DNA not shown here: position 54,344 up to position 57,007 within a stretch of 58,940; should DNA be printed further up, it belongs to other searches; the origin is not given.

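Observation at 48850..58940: Operon of at least seven genes with overlapping start/stop codons, built on three tandem dynamin-like GTPases plus four ORFans: candidate undescribed membrane-remodelling or defence module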

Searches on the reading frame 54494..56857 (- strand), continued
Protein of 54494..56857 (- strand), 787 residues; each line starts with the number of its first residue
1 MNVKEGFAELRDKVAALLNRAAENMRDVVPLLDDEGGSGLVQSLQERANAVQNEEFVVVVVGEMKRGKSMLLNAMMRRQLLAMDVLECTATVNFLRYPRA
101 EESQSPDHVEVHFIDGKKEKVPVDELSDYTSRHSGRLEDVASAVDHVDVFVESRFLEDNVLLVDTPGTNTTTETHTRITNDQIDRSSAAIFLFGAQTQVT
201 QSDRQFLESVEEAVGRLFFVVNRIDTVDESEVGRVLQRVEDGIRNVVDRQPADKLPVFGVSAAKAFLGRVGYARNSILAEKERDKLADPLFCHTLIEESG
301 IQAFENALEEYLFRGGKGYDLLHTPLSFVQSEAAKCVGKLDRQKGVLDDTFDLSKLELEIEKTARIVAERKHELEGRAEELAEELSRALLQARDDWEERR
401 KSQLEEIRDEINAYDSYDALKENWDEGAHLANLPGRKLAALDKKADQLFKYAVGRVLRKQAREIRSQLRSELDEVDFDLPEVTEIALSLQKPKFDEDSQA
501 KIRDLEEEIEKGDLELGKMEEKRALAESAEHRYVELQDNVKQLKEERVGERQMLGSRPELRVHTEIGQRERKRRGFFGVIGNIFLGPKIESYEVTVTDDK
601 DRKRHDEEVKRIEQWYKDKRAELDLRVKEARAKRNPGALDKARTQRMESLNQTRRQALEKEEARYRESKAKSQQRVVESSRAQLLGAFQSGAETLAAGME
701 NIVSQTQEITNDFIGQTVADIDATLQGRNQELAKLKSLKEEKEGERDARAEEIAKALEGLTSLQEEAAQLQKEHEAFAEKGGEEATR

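Call 26: find_encoding_contigs(protein=P0057, flank=10000, max_places=2)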
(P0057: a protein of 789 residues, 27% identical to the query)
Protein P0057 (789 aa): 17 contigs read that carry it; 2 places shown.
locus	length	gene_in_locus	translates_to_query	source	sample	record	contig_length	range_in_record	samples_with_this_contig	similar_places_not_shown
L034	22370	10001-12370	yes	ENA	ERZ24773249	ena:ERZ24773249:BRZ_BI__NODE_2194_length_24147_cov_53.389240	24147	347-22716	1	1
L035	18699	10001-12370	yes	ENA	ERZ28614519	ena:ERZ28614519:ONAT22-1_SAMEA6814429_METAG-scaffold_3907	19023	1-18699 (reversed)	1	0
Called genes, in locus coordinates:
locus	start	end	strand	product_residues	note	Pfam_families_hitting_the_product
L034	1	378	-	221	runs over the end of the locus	PF03837:RecT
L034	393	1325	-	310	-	PF09588:YqaJ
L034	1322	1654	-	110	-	-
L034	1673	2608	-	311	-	PF06067:DUF932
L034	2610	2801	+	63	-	-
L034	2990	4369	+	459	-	PF13240:Zn_Ribbon_1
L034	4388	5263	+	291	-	PF12773:DZR, PF13240:Zn_Ribbon_1, PF13248:Zn_ribbon_3 (faint), PF14803:Zn_ribbon_Nudix (faint), PF18912:DZR_2 (faint), PF13240:Zn_Ribbon_1 (weak)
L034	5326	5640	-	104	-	PF05016:ParE_toxin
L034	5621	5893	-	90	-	PF02604:PhdYeFM_antitox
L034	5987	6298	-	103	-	PF12844:HTH_19, PF13560:HTH_31, PF01381:HTH_3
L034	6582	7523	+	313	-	PF13280:WYL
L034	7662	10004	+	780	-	PF00350:Dynamin_N, PF01926:MMR_HSR1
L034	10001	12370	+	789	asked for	PF00009:GTP_EFTU (weak), PF00350:Dynamin_N, PF01926:MMR_HSR1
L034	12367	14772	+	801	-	PF00350:Dynamin_N, PF01926:MMR_HSR1 (faint)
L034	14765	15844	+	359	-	-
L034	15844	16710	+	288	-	-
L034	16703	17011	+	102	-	-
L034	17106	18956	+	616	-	-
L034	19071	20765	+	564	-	PF09820:AAA-ATPase_like, PF08011:PDDEXK_9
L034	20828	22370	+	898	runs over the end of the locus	PF01443:Viral_helicase1 (faint), PF09848:SLFN-g3_helicase (weak), PF13086:AAA_11, PF13245:AAA_19, PF13604:AAA_30, PF20720:nSTAND3 (weak), PF13087:AAA_12, PF10881:DUF2726, +1 more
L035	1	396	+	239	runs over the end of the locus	?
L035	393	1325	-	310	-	PF09588:YqaJ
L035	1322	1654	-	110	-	-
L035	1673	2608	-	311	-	PF06067:DUF932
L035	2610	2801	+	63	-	-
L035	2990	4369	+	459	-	PF13240:Zn_Ribbon_1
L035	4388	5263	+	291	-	PF12773:DZR, PF13240:Zn_Ribbon_1, PF13248:Zn_ribbon_3 (faint), PF14803:Zn_ribbon_Nudix (faint), PF18912:DZR_2 (faint), PF13240:Zn_Ribbon_1 (weak)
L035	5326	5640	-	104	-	PF05016:ParE_toxin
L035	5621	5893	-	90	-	PF02604:PhdYeFM_antitox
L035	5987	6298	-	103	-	PF12844:HTH_19, PF13560:HTH_31, PF01381:HTH_3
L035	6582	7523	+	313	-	PF13280:WYL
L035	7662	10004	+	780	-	PF00350:Dynamin_N, PF01926:MMR_HSR1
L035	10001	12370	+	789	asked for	PF00009:GTP_EFTU (weak), PF00350:Dynamin_N, PF01926:MMR_HSR1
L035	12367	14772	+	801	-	PF00350:Dynamin_N, PF01926:MMR_HSR1 (faint)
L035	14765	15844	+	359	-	-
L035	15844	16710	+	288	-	-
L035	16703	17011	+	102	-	-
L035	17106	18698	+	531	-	?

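Call 46: search_dna_similar(query=window:54494-56857:-, collection=plasmids, mode=protein, max_evalue=1e-10, max_rows=25)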
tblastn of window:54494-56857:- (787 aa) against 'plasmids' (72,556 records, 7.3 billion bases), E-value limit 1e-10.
Records with a match: 1; places in all: 1; records where one place covers at least 80% of the query: 0.
Best place of each record, by identity: <60% 1.
By first word of the organism name: Lysinibacillus 1.
By predicted mobility (MOB-suite, as given by PLSDB): non-mobilizable 1.
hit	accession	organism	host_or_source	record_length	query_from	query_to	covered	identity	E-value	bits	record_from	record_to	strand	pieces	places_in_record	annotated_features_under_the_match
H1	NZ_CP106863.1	Lysinibacillus capsici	water,water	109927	11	624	78%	26.2%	2e-23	114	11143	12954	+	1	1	dynamin family protein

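Call 47: search_dna_similar(query=L034:10001-12370:+, collection=phages, mode=protein, max_evalue=1e-10, max_rows=25)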
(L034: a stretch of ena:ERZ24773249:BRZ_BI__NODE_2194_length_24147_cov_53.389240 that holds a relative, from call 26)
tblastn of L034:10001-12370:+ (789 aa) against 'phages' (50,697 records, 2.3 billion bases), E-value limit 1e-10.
Records with a match: 1; places in all: 1; records where one place covers at least 80% of the query: 0.
Best place of each record, by identity: <60% 1.
By first word of the organism name: Bacteriophage 1.
By host as written in the record: - 1.
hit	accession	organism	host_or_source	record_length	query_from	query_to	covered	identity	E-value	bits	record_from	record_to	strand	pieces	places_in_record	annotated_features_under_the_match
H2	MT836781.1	Bacteriophage sp.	human fecal samples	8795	51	416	46%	25.2%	3e-14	83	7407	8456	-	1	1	record has no annotation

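Call 48: get_annotated_region(hit=H1, flank=10000)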
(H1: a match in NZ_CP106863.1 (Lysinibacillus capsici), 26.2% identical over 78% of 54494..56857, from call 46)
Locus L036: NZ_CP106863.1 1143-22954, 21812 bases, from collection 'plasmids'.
description: Lysinibacillus capsici strain FN9 plasmid pFN9A, complete sequence
organism: Lysinibacillus capsici (NCBI taxid 2115968)
taxonomy: Bacteria; Bacillota; Bacilli; Bacillales; Bacillaceae; Lysinibacillus; Lysinibacillus capsici
host: -; source: water,water; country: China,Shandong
typing (MOB-suite, as given by PLSDB): non-mobilizable
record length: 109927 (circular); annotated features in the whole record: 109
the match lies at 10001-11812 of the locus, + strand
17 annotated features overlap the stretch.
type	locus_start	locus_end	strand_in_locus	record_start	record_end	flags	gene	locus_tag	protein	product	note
CDS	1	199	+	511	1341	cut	-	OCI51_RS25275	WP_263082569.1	S1 RNA-binding domain-containing protein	-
CDS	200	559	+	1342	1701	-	-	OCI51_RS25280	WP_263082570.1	hypothetical protein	-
CDS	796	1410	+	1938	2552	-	-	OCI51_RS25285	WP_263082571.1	hypothetical protein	-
CDS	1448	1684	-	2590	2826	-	-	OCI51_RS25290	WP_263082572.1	hypothetical protein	-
CDS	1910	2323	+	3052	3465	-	-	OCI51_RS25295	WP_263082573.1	helix-turn-helix domain-containing protein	-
CDS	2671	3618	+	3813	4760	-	-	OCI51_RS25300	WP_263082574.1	ERF family protein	-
CDS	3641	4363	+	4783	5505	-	-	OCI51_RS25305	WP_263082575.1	CHC2 zinc finger domain-containing protein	GO:0006260 - DNA replication [Evidence IEA]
CDS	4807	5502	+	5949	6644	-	-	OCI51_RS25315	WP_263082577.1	PD-(D/E)XK nuclease family protein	-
CDS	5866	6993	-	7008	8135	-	-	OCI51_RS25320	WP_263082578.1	IS4 family transposase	-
CDS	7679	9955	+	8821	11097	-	-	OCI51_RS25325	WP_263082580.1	dynamin family protein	-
CDS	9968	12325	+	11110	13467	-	-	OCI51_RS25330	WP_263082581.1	dynamin family protein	-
CDS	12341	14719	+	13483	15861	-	-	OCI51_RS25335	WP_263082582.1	dynamin family protein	-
CDS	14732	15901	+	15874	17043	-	-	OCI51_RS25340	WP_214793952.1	hypothetical protein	-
CDS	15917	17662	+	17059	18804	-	-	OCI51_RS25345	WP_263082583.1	hypothetical protein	-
CDS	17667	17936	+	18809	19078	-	-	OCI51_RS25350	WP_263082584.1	hypothetical protein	-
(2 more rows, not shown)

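Call 50: search_protein_families(library=pfam, proteins=[L011:14593-15825:+, L034:14765-15844:+, L020:14683-15804:+, L036:14732-15901:+, L036:15917-17662:+, L036:17667-17936:+, L011:16977-17303:+, L034:16703-17011:+, L034:17106-18956:+, L032:14975-15685:+], max_evalue=0.05)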
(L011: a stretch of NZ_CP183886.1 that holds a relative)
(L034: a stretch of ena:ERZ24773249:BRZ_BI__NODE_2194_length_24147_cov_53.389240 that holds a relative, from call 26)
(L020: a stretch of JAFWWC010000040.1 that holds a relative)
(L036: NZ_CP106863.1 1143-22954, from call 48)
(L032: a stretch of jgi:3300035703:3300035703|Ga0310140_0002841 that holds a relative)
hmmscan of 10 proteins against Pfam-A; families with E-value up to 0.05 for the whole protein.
L011:14593-15825:+ (410 aa): 0 families

L034:14765-15844:+ (359 aa): 0 families

L020:14683-15804:+ (373 aa): 1 family
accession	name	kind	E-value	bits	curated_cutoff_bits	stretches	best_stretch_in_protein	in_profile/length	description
PF02996.22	Prefoldin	-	0.047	14.1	23.2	0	153-196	66-109/120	Prefoldin subunit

L036:14732-15901:+ (389 aa): 0 families

L036:15917-17662:+ (581 aa): 0 families

L036:17667-17936:+ (89 aa): 0 families

L011:16977-17303:+ (108 aa): 0 families

L034:16703-17011:+ (102 aa): 0 families

L034:17106-18956:+ (616 aa): 2 families
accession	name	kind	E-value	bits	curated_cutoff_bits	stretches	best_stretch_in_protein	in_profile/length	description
PF16515.11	HIP1_clath_bdg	-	0.012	16.4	28.8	1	398-464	2-65/99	Clathrin-binding domain of Huntingtin-interacting protein 1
PF09727.14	CortBP2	-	0.024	15.1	26.9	1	362-462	73-173/187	Cortactin-binding protein-2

L032:14975-15685:+ (236 aa): 0 families

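Call 55: search_solved_structures(query=window:54494-56857:-, max_evalue=0.01)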
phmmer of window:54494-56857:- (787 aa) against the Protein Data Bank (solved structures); distinct sequences matched with E-value up to 0.01: 17.
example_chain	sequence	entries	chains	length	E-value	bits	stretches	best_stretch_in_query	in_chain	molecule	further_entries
2j68_A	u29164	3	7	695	1.8e-17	66.5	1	5-257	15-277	BACTERIAL DYNAMIN-LIKE PROTEIN | DYNAMIN FAMILY PROTEIN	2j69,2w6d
5owv_A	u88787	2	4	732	4.1e-12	48.8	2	40-162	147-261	GTP-binding protein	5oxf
5owv_C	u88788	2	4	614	6e-08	35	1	56-237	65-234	GTP-binding protein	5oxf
9kff_A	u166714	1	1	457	2.1e-06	29.9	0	159-231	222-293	Mitofusin FZO1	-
9kfd_A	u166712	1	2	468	2.3e-06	29.8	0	159-231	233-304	Mitofusin FZO1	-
9kfe_A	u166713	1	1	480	2.4e-06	29.7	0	159-231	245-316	Mitofusin FZO1,Mitofusin FZO1,Fzo1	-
9em9_A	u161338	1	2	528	1.1e-05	27.5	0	30-103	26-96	Slr0869 protein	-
7zw6_A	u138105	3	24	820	3.7e-05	25.8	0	31-103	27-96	Slr0869 protein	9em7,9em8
6jfk_A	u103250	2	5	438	5.1e-05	25.3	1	50-231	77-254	Mitofusin-2,cDNA FLJ57997, highly similar to Transmembrane GTPase MFN2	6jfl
6j72_A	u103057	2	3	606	7.7e-05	24.7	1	39-213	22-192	Isoniazid inducible gene protein IniA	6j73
6jfm_A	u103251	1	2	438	9.6e-05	24.4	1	50-231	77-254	Mitofusin-2,Mitofusin-2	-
5gnt_A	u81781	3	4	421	0.00038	22.5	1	54-226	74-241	Mitofusin-1 | Mitofusin-1,Mitofusin-1 fusion protein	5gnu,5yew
5go4_A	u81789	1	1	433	0.00065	21.7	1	54-226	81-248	Mitofusin-1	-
5goe_A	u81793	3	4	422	0.0008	21.4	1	54-226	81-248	Mitofusin-1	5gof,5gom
5yew_A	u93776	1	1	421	0.0009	21.2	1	56-226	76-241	Mitofusin-1,Mitofusin-1 fusion protein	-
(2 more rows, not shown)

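Call 62: search_protein_families(library=padloc, alignment_id=A5, max_evalue=0.00001)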
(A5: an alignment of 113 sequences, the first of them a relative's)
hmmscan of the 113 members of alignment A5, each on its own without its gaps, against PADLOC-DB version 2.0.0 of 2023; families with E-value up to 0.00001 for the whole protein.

A. member 1, L011:4-1776:+ (590 aa): 0 families

B. families by the number of members that match (of 113 scanned): 136 families (the first 25 are shown)
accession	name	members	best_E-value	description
PDLC01457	WYL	5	9.2e-24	"CAS-I,CAS-II,CAS-III,CAS-IV,CAS-V,CAS-VI; associated_signaling"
PDLC01652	WYL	5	2e-23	"CAS-I,CAS-II,CAS-III,CAS-IV,CAS-V,CAS-VI; associated_signaling"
PDLC01484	WYL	3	2.3e-10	"CAS-I,CAS-II,CAS-III,CAS-IV,CAS-V,CAS-VI; associated_signaling"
PDLC01510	WYL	3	2.3e-10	"CAS-I,CAS-II,CAS-III,CAS-IV,CAS-V,CAS-VI; associated_signaling"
PDLC04161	HEC-07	2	4.1e-36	-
PDLC04159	HEC-07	2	3.5e-18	-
PDLC02926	HTH_VI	2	1.3e-15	-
PDLC04160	HEC-07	2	5.2e-13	-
PDLC03839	LeoA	2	6.8e-13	-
PDLC04158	HEC-07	2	1.2e-12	-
PDLC03841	LeoBC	2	4.6e-09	-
PDLC03954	RmrA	2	7.9e-09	-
PDLC03947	RmrA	2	6.6e-08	-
PDLC03952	RmrA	2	1.2e-07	-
PDLC03951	RmrA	2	5.5e-07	-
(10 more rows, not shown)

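Call 63: search_protein_families(library=pfam, alignment_id=A5, max_evalue=0.00001)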
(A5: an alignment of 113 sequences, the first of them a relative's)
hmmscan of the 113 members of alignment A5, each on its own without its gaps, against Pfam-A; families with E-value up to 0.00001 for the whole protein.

A. member 1, L011:4-1776:+ (590 aa): 3 families
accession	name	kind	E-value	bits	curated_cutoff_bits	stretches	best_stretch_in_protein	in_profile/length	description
PF17389.8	Bac_rhamnosid6H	-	1.1e-127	426.5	24.5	1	127-469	3-339/339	Bacterial alpha-L-rhamnosidase 6 hairpin glycosidase domain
PF05592.18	Bac_rhamnosid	-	4.5e-35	120.1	22.2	1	21-121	2-102/102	Bacterial alpha-L-rhamnosidase concanavalin-like domain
PF17390.7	Bac_rhamnosid_C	-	7.7e-24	83.8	22.1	1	471-545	1-74/78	Bacterial alpha-L-rhamnosidase C-terminal domain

B. families by the number of members that match (of 113 scanned): 170 families (the first 25 are shown)
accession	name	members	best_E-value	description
PF13280.12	WYL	4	1.1e-10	WYL domain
PF01381.28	HTH_3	3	6.1e-14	Helix-turn-helix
PF25583.1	WCX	3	9.8e-10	WCX domain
PF09820.16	AAA-ATPase_like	2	7.4e-50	Predicted AAA-ATPase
PF07690.21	MFS_1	2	1.9e-36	Major Facilitator Superfamily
PF00472.26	RF-1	2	5.2e-26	RF-1 domain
PF08011.17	PDDEXK_9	2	1e-18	PD-(D/E)XK nuclease superfamily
PF13240.11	Zn_Ribbon_1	2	7.4e-16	zinc-ribbon domain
PF05049.19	IIGP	2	1.9e-15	Interferon-inducible GTPase (IIGP)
PF01926.29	MMR_HSR1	2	2.8e-14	50S ribosome-binding GTPase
PF04548.22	AIG1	2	9.4e-07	AIG1 family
PF01235.23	Na_Ala_symp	1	8.2e-139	Sodium:alanine symporter family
PF17389.8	Bac_rhamnosid6H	1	1.1e-127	Bacterial alpha-L-rhamnosidase 6 hairpin glycosidase domain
PF25174.1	Beta-prop_THOC3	1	5.5e-117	THOC3 beta-propeller domain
PF00400.38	WD40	1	5.7e-116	WD domain, G-beta repeat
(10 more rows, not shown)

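Call 69: find_related_loci(query=A1, collection=viral_contigs, flank=10000)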
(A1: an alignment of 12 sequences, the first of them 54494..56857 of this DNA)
Query A1 (787 aa) in viral_contigs; peptide patterns used: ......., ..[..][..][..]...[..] (x = any residue, [..] = any of these).
539 stretches matched a pattern, but none encodes a relative of the query by tblastn (E <= 1e-3).
